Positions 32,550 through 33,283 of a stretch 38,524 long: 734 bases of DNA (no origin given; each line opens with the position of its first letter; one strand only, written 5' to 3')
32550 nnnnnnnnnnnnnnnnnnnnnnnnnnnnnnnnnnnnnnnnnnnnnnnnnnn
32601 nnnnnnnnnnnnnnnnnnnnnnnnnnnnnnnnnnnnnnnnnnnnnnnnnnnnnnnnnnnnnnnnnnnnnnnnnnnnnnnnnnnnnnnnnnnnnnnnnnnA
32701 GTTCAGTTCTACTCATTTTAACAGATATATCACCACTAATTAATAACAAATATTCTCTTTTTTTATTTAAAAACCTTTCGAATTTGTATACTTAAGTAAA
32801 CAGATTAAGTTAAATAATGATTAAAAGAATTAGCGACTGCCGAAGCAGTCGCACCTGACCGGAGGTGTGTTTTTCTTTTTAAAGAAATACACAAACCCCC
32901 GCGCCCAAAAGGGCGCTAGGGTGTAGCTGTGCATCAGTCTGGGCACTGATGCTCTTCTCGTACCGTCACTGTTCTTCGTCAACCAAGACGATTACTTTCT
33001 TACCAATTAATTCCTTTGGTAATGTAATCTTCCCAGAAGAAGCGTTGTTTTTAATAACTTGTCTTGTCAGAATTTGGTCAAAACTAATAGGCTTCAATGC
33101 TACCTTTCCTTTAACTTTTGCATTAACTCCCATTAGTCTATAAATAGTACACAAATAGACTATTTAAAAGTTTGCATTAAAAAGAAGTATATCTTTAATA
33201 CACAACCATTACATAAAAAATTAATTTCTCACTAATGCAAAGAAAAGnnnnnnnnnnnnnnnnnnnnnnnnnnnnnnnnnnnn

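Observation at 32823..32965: Unclassified ~140-nt GC-rich multi-hairpin RNA candidate in an AT-rich gap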

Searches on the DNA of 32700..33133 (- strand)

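Call 5: search_rna_families(source=window, start=32700, end=33100, threshold=evalue, max_evalue=10, show_alignments=4)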
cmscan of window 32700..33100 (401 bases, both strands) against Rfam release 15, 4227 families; matches with E-value up to 10: 7.
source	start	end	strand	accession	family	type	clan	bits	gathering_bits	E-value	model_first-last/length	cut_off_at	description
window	32991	33084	+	RF02109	DLEU2_5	Gene; lncRNA;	-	19.4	40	0.57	1-84/84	no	Deleted in lymphocytic leukemia 2 conserved region 5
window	32731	32924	+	RF02590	Spy1186876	Gene; sRNA;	-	17.9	208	0.097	1-243/243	no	S. pyogenes small RNA 1186876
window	32796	32929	+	RF04182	GibS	Gene; sRNA;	-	16.2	115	8.1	1-142/142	no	GibS sRNA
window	32980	33080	-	RF03088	Parabacteroides-1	Gene; sRNA;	-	15.3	93.4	2.4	1-105/105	no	Parabacteroides-1 RNA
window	32974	33039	-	RF01160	sn2841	Gene; snRNA; snoRNA; CD-box;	-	13.3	45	9.4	1-72/72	no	Small nucleolar RNA sn2841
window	32872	32999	-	RF02634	EF3314_EF3315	Gene; sRNA;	-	13.2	100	1.3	1-141/141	no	Enterococcus sRNA EF3314_EF3315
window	32735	32866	+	RF00125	IS128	Gene; sRNA;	-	12.6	80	4.1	1-209/209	no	IS128 RNA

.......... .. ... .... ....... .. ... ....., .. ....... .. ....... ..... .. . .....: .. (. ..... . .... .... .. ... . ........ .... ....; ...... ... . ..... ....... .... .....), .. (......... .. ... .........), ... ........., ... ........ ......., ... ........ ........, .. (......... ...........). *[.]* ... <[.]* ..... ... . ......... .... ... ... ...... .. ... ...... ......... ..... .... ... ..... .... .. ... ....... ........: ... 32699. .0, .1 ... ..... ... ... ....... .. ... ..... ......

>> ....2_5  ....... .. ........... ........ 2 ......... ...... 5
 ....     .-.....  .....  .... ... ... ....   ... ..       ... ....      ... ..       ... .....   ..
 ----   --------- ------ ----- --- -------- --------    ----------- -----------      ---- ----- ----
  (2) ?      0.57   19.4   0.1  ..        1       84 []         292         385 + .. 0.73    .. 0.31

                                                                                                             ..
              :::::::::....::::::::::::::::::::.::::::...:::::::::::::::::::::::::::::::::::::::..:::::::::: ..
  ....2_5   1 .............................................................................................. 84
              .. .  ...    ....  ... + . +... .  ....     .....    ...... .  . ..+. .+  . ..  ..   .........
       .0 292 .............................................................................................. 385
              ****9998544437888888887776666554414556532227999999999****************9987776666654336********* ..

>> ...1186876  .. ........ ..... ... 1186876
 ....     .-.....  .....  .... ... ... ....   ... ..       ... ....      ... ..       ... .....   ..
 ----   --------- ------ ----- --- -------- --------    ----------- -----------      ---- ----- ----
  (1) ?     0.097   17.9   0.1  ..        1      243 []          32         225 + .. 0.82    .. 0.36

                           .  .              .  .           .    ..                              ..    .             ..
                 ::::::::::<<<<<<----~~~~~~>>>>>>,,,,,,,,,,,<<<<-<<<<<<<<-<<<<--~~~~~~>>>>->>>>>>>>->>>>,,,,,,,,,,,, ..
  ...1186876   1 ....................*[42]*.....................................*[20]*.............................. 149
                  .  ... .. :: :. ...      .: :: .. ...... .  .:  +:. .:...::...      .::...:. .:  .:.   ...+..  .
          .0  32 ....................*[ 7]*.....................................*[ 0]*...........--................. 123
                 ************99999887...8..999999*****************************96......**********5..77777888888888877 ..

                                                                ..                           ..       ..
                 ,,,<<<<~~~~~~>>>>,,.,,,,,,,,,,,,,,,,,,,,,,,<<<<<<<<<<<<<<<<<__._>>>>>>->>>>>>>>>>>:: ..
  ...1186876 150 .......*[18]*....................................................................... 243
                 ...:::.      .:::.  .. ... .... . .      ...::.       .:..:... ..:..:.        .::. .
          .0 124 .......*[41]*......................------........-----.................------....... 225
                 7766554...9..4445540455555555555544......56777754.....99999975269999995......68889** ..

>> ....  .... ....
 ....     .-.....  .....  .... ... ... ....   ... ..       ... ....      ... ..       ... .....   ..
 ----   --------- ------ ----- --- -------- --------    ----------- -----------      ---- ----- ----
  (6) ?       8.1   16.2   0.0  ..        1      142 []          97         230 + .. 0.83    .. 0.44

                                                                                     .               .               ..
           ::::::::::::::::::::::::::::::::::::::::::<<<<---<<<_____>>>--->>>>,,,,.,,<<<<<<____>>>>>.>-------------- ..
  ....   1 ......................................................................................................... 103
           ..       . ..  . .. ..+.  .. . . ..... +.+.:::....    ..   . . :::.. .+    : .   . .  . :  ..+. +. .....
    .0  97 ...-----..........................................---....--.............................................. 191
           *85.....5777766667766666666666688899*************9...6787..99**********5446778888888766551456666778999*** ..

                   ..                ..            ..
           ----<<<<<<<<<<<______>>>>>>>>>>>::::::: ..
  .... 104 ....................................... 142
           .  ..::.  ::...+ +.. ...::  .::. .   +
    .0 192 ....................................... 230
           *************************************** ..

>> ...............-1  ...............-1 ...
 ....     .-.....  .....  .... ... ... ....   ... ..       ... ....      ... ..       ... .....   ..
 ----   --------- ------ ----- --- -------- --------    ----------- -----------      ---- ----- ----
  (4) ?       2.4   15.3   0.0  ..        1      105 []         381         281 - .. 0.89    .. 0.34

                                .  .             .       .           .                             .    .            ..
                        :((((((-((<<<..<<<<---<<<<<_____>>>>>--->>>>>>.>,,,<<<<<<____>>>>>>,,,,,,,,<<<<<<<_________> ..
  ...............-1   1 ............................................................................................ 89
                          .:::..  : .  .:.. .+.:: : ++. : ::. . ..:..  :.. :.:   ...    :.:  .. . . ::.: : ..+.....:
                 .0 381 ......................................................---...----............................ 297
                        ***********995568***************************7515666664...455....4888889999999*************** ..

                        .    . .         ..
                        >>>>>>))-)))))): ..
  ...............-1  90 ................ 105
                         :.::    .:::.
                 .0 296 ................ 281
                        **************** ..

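Call 30: search_dna_similar(query=window:32820-32975:-, collection=phages, mode=distant, max_evalue=1, max_rows=10)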
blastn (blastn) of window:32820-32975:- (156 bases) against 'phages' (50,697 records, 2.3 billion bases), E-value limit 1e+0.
Records with a match: 2; places in all: 2; records where one place covers at least 80% of the query: 0.
Best place of each record, by identity: >=99% 1; 80-90% 1.
By first word of the organism name: Klebsiella 1; Bacillus 1.
By host as written in the record: Klebsiella pneumoniae 1; Bacillus subtilis BEST7003 1.
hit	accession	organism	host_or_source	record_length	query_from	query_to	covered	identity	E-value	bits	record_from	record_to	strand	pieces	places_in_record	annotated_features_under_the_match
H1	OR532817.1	Klebsiella phage RCIP0023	Klebsiella pneumoniae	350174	82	110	19%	89.7%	5e-1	40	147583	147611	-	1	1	hypothetical protein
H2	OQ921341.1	Bacillus phage SPbetaL1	Bacillus subtilis BEST7003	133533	84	104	13%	100.0%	5e-1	39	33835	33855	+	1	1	none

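Call 31: search_dna_similar(query=window:32820-32975:-, collection=plasmids, mode=distant, max_evalue=1, max_rows=10)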
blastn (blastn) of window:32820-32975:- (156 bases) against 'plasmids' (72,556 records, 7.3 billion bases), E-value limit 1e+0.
No match.

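Call 46: build_rna_model(alignment_id=A3, structure=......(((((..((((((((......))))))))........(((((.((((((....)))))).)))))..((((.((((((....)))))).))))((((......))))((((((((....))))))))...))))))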
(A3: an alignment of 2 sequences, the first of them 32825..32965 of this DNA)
Model R1 built from alignment A3 (2 sequences, 141 columns); structure: as given.
model positions 141; base pairs 46; branch points 4; effective number of sequences 0.63; information 0.591 bits per position. Calibrated on 0.2 Mb of random sequence (short: E-values are rough).
structure used (alignment columns):
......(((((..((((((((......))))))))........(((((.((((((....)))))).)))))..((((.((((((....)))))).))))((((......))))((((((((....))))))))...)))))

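Call 48: search_with_rna_model(model_id=R1, sources=[window, L001, L002, L003, L004, L005, L006, L007, L008, L009, L011, L012, L013, L014, L015, L016, L017, L018, L019, L020, L021, L022, L023, L024, L025, L026, L027, L028, L029, L030, L031, L032, L033, L034, L035, L036, L037, L038, L039, L040, L041, L042, L043, L044, L045, L046, L047, L048, L049, L050, L051, L052, L053, L054, L055, L056, L057, L058, L059, L060, L061, L062, L063, L064, L065, L066, L067, L068, L069, L070, L071, L072, L073, L074, L075, L076, L077, L078, L079, L080, L081, L082, L083, L084, L085, L086, L087, L088, L089, L090, L091], max_evalue=10)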
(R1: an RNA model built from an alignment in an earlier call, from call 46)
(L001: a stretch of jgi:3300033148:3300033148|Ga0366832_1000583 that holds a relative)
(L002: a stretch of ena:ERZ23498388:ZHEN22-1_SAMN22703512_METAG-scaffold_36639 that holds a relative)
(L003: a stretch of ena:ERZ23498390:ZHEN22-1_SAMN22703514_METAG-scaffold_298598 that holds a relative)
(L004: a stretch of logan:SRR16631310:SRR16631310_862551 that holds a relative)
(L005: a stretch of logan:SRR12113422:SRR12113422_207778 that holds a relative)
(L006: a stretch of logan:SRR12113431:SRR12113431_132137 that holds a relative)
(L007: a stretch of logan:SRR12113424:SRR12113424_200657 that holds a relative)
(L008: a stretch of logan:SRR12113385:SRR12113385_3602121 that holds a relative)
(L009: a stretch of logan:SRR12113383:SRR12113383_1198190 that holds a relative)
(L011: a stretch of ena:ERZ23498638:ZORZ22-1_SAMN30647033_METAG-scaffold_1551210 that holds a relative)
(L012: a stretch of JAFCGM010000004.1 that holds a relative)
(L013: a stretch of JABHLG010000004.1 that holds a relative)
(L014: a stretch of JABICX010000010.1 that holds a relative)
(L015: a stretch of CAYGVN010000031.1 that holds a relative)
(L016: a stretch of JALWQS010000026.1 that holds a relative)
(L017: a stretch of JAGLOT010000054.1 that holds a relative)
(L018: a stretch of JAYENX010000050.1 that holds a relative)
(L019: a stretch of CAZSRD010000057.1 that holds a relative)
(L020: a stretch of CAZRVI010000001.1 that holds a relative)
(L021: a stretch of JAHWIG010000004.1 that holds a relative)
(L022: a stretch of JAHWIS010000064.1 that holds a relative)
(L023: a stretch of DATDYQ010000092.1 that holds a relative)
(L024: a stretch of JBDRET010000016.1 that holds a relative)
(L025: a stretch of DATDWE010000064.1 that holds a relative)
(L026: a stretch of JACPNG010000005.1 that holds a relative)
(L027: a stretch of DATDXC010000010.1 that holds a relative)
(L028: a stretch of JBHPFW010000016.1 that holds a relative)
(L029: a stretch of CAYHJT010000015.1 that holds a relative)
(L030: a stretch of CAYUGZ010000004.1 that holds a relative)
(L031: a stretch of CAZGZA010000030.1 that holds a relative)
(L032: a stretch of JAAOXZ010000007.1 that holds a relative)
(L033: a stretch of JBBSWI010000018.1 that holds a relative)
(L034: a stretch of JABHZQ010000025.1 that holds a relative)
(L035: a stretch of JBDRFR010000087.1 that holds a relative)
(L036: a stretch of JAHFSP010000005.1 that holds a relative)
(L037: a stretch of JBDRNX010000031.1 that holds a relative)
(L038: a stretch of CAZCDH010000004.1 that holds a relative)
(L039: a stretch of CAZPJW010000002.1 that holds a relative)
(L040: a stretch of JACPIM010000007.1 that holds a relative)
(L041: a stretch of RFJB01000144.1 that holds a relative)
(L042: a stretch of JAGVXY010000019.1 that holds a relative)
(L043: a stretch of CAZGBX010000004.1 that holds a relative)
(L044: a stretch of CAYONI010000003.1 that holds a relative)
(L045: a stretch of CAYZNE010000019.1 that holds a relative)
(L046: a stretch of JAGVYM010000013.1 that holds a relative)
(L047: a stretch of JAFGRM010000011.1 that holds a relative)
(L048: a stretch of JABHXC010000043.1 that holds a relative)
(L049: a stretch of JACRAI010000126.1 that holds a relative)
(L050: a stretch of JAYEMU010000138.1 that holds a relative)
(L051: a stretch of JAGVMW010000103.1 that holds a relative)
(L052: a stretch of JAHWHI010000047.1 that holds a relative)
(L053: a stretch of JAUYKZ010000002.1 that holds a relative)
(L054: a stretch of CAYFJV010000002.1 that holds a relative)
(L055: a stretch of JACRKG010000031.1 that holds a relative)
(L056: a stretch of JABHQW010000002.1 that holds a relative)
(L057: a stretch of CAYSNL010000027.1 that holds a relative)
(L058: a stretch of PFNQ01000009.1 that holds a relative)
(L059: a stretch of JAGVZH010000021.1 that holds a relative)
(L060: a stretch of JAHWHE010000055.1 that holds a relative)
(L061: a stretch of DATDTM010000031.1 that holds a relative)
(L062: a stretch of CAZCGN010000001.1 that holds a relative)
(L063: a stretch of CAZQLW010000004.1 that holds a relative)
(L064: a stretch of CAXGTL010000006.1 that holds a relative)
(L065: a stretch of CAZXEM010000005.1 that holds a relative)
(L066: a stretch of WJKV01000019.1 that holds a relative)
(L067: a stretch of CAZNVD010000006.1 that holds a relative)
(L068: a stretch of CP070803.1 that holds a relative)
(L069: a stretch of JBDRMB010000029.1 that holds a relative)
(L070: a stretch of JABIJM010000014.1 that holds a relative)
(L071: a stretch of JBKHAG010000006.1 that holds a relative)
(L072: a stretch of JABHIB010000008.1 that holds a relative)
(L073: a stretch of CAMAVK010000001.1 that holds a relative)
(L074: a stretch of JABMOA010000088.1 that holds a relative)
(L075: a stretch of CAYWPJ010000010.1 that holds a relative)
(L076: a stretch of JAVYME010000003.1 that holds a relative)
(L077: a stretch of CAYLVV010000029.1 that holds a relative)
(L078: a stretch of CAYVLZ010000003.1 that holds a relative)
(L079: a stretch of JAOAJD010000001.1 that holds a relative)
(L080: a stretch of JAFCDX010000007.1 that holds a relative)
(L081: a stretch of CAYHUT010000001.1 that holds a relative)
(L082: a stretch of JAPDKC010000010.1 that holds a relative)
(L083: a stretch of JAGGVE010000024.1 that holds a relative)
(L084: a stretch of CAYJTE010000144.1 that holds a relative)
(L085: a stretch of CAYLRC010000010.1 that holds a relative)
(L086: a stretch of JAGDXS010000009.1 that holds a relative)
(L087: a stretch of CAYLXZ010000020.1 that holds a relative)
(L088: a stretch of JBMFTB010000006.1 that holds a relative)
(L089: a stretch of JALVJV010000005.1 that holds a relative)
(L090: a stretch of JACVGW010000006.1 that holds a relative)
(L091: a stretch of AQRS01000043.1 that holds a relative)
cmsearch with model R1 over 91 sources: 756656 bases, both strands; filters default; matches with E-value up to 10: 2.
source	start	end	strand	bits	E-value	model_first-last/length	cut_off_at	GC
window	32825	32965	-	179.4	3.4e-46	1-141/141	no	0.52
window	32819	32959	+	23.4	0.0014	1-141/141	no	0.5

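Call 50: search_with_rna_model(model_id=R1, sources=[L092, L093, L094, L095, L096, L097], max_evalue=10, show_alignments=6)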
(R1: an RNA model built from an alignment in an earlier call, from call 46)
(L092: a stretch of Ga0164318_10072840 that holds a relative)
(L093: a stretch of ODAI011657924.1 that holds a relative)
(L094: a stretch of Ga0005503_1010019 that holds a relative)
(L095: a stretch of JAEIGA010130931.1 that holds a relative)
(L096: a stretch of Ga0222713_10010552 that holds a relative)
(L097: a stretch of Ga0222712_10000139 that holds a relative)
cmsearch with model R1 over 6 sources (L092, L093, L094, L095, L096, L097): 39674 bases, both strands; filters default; matches with E-value up to 10: 2.
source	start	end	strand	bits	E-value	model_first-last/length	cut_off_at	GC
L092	2159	2299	-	179.4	1.8e-47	1-141/141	no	0.52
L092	2153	2293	+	23.4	7.3e-05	1-141/141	no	0.5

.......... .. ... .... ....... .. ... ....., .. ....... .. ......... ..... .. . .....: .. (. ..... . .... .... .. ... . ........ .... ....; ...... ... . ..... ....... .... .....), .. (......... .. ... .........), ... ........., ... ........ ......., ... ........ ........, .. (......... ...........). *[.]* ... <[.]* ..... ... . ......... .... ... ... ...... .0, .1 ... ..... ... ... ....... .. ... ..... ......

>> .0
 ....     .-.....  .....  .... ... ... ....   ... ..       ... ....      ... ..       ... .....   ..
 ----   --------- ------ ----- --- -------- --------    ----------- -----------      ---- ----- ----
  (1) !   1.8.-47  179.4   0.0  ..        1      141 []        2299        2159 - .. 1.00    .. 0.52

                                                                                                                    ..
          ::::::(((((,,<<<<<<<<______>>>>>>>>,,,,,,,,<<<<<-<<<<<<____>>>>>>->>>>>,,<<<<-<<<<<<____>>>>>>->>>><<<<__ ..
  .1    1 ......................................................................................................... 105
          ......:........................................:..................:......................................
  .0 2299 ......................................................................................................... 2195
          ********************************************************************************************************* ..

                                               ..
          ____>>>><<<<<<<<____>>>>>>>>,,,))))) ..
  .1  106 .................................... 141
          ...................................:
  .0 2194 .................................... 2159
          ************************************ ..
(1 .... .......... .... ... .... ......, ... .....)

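Call 61: search_rna_families(sources=[L001, L002, L011, L005], threshold=gathering)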
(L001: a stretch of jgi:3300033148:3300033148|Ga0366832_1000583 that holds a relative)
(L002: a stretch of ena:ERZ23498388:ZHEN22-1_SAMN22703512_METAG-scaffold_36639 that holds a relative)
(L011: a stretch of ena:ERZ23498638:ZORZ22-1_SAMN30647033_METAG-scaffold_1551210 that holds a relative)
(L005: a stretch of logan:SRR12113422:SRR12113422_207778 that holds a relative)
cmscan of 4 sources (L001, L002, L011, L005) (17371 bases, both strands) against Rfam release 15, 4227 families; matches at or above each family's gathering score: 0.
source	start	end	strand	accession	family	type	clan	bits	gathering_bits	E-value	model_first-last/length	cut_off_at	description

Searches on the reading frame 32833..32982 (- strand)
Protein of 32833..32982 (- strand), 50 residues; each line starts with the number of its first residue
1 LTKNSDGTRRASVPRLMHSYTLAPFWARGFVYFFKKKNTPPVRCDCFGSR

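Call 80: search_protein_families(library=pfam, proteins=[window:32833-32982:-], max_evalue=10)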
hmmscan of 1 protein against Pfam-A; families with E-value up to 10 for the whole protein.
seq(50 aa): 0 families
